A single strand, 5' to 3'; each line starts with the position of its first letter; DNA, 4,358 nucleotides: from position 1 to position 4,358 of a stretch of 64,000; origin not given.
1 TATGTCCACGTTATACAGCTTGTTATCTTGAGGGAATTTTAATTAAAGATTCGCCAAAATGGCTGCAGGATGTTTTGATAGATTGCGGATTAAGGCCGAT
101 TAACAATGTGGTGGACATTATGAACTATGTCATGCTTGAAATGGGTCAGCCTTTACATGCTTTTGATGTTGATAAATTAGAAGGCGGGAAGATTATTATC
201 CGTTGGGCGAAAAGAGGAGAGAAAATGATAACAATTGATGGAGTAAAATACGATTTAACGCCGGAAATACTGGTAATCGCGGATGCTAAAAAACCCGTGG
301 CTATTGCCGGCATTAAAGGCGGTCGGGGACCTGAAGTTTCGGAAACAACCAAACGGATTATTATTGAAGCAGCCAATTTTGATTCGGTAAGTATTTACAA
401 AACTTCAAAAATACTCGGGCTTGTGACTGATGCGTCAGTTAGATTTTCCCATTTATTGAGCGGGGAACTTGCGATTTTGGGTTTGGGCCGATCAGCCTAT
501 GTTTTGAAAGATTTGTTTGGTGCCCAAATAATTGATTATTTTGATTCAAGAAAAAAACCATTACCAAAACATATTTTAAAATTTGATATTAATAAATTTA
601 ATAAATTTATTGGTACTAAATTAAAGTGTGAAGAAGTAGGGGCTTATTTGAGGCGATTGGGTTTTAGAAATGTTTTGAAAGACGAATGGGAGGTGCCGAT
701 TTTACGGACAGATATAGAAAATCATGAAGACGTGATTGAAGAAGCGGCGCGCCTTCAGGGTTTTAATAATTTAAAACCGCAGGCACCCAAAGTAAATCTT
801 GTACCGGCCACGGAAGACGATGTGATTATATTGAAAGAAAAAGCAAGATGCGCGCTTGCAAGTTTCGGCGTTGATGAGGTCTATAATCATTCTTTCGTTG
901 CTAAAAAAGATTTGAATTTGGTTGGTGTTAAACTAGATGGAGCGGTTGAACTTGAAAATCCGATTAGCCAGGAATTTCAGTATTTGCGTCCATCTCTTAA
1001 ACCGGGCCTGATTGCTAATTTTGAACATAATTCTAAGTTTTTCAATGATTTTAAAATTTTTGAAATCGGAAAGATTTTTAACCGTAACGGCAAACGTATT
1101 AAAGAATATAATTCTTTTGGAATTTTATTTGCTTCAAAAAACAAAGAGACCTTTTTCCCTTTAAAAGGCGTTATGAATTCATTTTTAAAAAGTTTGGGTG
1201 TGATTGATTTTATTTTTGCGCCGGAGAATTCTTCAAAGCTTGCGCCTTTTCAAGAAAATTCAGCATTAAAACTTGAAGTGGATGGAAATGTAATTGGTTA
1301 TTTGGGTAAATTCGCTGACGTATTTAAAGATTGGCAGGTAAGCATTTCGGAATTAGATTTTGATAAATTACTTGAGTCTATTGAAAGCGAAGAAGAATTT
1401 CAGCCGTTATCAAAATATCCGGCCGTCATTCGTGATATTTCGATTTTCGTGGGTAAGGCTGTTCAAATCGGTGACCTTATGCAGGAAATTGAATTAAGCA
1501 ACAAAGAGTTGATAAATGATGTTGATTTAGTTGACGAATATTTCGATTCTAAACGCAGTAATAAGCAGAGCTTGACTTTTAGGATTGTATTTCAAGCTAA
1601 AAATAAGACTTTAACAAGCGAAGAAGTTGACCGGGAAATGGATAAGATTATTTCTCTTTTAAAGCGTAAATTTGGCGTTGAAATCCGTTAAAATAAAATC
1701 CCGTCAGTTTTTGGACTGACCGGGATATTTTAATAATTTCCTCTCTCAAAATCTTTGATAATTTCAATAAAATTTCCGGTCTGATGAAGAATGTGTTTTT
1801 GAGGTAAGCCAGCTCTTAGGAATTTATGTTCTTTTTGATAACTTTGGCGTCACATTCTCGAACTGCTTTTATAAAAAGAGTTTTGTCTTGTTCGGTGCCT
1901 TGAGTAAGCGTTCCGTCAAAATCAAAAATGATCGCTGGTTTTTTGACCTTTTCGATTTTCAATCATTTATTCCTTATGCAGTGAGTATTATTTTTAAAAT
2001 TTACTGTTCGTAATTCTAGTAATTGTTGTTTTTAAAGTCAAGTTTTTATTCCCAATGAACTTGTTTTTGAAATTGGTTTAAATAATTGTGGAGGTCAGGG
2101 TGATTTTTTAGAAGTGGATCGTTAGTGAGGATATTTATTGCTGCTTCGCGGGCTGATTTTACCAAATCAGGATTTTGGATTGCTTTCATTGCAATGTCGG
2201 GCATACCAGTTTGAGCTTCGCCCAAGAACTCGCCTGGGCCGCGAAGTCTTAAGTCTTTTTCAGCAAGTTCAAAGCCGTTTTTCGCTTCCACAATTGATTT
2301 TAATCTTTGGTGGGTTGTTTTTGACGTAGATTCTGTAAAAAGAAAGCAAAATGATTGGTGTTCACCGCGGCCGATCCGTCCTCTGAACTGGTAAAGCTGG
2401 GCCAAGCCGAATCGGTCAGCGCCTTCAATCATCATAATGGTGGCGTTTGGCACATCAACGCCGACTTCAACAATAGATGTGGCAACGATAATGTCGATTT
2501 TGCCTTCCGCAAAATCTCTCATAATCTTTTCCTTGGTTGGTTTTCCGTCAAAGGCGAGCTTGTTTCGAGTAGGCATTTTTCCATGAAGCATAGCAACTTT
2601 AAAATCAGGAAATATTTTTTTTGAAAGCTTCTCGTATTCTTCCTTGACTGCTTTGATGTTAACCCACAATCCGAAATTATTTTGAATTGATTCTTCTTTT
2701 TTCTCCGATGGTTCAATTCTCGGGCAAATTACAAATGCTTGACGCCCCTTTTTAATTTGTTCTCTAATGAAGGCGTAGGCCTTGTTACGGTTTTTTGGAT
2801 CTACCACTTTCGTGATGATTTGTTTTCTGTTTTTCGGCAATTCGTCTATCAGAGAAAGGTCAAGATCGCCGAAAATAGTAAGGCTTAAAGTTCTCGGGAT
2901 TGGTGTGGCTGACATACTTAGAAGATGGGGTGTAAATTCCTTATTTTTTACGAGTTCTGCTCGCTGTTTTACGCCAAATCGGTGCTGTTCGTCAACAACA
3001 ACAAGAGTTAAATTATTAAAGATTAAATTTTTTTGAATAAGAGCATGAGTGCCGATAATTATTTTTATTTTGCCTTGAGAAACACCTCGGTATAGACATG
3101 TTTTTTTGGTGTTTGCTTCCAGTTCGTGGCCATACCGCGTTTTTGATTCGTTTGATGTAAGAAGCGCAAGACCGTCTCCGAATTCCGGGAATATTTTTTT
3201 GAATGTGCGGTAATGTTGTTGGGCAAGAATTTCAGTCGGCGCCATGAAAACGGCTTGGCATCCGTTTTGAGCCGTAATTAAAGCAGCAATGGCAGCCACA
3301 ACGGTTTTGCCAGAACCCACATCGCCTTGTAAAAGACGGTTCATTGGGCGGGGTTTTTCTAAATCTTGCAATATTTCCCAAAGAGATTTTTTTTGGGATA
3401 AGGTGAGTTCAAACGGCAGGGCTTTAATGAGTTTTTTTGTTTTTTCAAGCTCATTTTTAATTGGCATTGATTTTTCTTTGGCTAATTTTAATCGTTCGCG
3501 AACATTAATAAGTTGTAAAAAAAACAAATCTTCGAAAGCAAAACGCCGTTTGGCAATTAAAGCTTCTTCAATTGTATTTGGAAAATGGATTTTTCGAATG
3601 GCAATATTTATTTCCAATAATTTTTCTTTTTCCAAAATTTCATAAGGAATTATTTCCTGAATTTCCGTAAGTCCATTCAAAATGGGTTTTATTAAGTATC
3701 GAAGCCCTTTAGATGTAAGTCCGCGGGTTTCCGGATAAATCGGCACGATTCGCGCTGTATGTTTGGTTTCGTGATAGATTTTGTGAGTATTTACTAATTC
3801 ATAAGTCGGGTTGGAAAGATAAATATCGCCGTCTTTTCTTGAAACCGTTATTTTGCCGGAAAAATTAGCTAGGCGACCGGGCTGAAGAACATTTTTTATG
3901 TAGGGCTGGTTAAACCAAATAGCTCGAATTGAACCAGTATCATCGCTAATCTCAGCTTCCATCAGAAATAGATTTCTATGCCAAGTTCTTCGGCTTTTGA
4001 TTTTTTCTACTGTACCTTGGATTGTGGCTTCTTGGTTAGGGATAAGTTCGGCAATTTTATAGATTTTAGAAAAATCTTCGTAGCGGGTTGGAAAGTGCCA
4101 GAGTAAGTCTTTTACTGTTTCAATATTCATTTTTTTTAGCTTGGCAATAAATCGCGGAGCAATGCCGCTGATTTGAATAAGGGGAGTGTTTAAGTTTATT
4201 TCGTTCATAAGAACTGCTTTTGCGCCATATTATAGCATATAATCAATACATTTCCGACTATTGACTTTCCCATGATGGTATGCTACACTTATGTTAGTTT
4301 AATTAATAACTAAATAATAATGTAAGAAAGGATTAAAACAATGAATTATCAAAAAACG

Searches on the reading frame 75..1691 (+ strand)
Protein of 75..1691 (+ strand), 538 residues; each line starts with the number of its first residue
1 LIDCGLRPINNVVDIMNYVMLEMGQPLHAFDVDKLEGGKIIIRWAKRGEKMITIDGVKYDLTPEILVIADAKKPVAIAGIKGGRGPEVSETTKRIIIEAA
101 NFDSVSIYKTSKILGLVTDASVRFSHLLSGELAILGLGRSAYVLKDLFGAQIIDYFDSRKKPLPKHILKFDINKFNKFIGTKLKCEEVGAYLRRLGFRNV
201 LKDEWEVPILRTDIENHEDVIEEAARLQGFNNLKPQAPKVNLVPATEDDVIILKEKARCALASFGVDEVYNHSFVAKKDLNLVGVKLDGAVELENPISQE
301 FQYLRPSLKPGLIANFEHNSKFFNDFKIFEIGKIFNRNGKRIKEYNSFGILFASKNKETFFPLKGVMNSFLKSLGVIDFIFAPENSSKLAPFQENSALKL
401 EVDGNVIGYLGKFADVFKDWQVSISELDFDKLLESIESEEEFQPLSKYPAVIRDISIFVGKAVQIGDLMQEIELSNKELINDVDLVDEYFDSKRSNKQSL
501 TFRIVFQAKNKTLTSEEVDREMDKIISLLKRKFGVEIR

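Call 60: search_protein_families(library=pfam, proteins=[window:75-1691:+], max_evalue=0.00001)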
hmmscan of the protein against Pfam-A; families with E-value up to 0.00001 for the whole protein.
window:75-1691:+ (538 aa): 4 families
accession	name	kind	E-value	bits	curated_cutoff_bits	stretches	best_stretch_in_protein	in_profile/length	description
PF03483.22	B3_4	-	4.7e-49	166.8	29.3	1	3-149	29-174/174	B3/4 domain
PF17759.6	tRNA_synthFbeta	-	8.8e-31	107.5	22.4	1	235-412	3-192/214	Phenylalanyl tRNA synthetase beta chain CLM domain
PF03147.19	FDX-ACB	-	5e-25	88.2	31.1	1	446-538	1-94/94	Ferredoxin-fold anticodon binding domain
PF03484.21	B5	-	1.8e-13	50.9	28.6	1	169-230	2-67/67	tRNA synthetase B5 domain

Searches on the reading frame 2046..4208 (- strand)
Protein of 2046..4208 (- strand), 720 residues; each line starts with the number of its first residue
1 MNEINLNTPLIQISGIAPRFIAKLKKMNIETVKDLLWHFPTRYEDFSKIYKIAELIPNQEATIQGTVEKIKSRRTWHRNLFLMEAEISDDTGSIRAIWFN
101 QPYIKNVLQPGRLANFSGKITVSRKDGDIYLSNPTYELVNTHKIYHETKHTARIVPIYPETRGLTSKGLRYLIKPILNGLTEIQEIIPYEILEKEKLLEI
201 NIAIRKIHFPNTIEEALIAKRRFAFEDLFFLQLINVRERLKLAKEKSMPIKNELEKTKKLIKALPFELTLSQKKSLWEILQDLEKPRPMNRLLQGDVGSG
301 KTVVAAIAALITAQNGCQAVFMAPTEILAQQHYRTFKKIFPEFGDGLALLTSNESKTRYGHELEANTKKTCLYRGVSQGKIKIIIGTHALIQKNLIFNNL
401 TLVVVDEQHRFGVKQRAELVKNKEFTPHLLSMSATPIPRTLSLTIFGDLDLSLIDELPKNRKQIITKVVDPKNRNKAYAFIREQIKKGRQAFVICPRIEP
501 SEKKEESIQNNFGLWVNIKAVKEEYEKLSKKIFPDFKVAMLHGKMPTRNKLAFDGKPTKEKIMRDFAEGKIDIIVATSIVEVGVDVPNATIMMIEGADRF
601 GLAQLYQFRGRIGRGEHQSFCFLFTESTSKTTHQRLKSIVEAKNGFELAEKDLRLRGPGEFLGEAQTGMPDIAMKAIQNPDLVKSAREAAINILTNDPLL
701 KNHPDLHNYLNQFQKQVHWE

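Call 60: search_protein_families(library=pfam, proteins=[window:2046-4208:-], max_evalue=0.00001)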
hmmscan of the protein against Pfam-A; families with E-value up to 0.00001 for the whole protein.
window:2046-4208:- (720 aa): 6 families
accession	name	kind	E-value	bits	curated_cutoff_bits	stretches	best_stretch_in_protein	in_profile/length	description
PF00270.35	DEAD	-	5.2e-25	88.6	26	1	289-440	15-163/167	DEAD/DEAH box helicase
PF17191.10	RecG_wedge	-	1.5e-23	83.6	23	1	18-174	10-156/162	RecG wedge domain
PF04851.21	ResIII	-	6.2e-16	59.2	22.5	1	267-436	3-162/164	Type III restriction enzyme, res subunit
PF00271.37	Helicase_C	-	2.6e-15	57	23.5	1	520-614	27-108/110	Helicase conserved C-terminal domain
PF19833.4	RecG_dom3_C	-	1.7e-08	34.8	26.8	1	644-703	3-64/87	ATP-dependent DNA helicase RecG, domain 3, C-terminal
PF22590.2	Cas3-like_C_2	-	1.3e-06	29.1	27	0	517-615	11-104/106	CRISPR-associated nuclease/helicase Cas3, C-terminal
